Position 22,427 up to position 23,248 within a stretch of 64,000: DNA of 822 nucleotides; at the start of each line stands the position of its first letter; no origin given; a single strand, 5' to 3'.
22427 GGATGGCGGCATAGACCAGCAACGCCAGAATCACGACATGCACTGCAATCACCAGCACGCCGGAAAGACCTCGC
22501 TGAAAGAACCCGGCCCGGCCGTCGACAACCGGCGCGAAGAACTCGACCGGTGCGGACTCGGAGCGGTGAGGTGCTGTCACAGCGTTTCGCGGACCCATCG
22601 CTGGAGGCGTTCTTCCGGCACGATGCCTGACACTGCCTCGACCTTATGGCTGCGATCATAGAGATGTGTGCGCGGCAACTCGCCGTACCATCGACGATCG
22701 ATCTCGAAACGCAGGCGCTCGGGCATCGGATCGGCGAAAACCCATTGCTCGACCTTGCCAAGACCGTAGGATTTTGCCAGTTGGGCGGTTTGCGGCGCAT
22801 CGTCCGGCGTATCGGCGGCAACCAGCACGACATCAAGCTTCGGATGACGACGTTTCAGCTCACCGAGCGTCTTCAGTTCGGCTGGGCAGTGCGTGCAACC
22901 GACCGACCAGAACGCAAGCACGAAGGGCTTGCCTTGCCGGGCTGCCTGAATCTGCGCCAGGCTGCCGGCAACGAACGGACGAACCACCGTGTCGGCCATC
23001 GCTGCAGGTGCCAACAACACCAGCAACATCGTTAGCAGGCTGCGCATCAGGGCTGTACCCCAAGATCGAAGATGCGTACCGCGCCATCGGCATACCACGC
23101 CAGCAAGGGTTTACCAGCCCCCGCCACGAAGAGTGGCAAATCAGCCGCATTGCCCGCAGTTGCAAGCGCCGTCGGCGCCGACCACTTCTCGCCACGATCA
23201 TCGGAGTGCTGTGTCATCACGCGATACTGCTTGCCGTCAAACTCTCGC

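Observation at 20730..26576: Uncharacterised TonB-dependent module embedded in the nir regulon behind an FNR-type box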

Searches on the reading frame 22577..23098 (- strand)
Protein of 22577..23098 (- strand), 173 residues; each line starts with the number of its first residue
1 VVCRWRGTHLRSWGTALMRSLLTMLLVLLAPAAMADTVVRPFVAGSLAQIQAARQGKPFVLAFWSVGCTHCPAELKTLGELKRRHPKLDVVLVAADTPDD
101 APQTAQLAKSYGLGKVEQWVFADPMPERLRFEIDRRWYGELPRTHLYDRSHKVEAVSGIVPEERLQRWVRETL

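Call 4: search_protein_families(library=pfam, proteins=[window:22577-23098:-], max_evalue=0.01)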
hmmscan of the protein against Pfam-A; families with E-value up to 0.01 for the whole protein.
window:22577-23098:- (173 aa): 3 families
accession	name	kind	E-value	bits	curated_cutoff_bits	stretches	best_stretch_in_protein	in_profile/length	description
PF00578.27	AhpC-TSA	-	7.9e-06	26.3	26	1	53-116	23-82/124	AhpC/TSA family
PF13098.12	Thioredoxin_2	-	0.00031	21.5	27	1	52-132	1-86/104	Thioredoxin-like domain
PF08534.16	Redoxin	-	0.0053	17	26.6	1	47-114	20-84/148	Redoxin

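Call 5: search_protein_families(library=ncbifam, proteins=[window:22577-23098:-], max_evalue=0.01)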
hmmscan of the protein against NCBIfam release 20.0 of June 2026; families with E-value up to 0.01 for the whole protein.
window:22577-23098:- (173 aa): 3 families
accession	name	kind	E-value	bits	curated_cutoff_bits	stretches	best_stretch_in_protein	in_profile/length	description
TIGR00385.1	dsbE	subfamily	0.00029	20.5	123.15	1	47-111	54-114/173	DsbE family thiol:disulfide interchange protein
NF002854.0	PRK03147.1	subfamily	0.00092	19.1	170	1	54-169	60-169/176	thiol-disulfide oxidoreductase ResA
NF047696.1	ThlDiSintTplARhiz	equivalog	0.0032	17.2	230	1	52-103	93-146/219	thiol:disulfide interchange protein TlpA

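Call 22: search_solved_structures(query=window:22577-23047:-, max_evalue=0.1)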
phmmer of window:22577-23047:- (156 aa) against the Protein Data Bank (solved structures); distinct sequences matched with E-value up to 0.1: 18.
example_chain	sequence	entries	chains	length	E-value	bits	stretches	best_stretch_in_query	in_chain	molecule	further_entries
3hdc_A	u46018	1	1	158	0.00014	24.9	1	14-118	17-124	Thioredoxin family protein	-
1lu4_A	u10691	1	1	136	0.00051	23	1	35-81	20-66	SOLUBLE SECRETED ANTIGEN MPT53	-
3ios_A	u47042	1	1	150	0.00055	23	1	38-96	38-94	Disulfide bond forming protein (DsbF)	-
4nmu_A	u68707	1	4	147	0.00055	22.9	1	37-153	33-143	Thiol-disulfide oxidoreductase ResA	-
8xyw_A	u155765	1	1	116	0.0012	21.9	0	126-156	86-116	De novo designed Trx-3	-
3c73_A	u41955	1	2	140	0.011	18.7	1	37-145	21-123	Thiol-disulfide oxidoreductase resA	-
3c71_A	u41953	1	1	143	0.011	18.7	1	37-145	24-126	Thiol-disulfide oxidoreductase resA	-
7mcc_A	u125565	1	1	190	0.016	18.2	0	69-97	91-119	AI-designed TIM-barrel F2C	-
7smj_A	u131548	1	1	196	0.016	18.2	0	69-96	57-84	AI-designed TIM-barrel F2N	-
2m72_A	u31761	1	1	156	0.033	17.2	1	34-94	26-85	Uncharacterized thioredoxin-like protein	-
1nw2_A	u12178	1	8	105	0.033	17.2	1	33-89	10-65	THIOREDOXIN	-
1jfu_A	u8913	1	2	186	0.036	17.1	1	37-87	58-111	THIOL:DISULFIDE INTERCHANGE PROTEIN TLPA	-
1quw_A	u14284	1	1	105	0.037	17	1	33-89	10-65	THIOREDOXIN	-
2b5x_A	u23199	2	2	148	0.04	16.9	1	39-107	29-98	YkuV protein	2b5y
3erw_A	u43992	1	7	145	0.08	15.9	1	33-94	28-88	Sporulation thiol-disulfide oxidoreductase A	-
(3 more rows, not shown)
